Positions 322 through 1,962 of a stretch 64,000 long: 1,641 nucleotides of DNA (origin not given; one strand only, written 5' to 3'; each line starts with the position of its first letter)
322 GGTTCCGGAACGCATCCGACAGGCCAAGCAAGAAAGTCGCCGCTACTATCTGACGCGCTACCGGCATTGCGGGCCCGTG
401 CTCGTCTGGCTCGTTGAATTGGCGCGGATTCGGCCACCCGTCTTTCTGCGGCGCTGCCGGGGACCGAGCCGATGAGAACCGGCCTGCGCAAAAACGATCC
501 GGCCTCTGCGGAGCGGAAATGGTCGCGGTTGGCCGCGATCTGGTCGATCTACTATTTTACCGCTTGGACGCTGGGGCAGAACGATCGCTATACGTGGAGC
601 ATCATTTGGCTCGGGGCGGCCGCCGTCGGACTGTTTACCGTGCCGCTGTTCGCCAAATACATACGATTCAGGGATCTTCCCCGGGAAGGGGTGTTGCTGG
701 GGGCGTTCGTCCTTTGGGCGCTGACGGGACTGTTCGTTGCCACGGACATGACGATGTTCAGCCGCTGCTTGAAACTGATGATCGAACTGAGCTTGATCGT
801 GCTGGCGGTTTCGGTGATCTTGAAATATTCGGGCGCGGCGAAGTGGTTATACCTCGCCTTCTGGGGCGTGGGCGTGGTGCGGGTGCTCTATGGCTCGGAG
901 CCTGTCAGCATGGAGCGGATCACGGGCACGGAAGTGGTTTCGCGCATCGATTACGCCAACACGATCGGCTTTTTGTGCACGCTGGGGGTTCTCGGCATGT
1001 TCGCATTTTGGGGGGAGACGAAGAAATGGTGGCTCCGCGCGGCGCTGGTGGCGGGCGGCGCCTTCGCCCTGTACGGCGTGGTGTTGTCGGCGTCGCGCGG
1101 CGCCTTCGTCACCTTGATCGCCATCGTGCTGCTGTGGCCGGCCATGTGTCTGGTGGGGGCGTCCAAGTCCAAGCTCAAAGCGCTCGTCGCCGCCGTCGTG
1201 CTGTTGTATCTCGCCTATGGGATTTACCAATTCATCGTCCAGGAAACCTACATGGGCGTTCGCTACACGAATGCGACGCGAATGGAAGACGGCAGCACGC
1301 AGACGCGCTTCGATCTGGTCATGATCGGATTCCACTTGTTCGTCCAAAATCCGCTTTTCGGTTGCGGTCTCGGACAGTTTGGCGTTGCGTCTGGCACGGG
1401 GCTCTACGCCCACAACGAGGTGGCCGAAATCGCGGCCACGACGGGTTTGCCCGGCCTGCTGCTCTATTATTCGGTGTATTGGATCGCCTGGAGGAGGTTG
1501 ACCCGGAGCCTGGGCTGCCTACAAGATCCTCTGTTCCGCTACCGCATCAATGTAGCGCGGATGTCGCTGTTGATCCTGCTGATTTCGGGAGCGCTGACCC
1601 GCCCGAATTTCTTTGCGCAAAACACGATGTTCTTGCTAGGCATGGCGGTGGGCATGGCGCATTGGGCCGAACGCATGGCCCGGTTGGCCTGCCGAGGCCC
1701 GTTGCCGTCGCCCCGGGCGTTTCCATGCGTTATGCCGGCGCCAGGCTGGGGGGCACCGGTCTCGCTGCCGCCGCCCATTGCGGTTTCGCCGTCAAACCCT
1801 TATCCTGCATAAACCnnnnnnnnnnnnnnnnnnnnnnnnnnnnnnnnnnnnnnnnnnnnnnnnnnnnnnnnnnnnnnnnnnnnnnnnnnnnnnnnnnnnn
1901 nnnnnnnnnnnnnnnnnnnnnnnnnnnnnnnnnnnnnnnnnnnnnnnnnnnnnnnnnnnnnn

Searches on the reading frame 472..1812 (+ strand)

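Call 35: search_protein_families(library=ncbifam, proteins=[window:472-1812:+], max_evalue=0.001)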
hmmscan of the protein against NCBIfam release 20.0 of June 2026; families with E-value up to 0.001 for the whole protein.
window:472-1812:+ (446 aa): 2 families
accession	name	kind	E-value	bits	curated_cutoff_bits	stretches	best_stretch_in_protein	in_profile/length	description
TIGR03097.1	PEP_O_lig_1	hypoth_equivalog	2.3e-09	36.6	188.1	1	94-381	100-390/408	putative O-glycosylation ligase, exosortase A system-associated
NF058641.1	TfpM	equivalog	9.3e-09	34.8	600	1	173-342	151-310/421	O-linking oligosaccharyltransferase TfpM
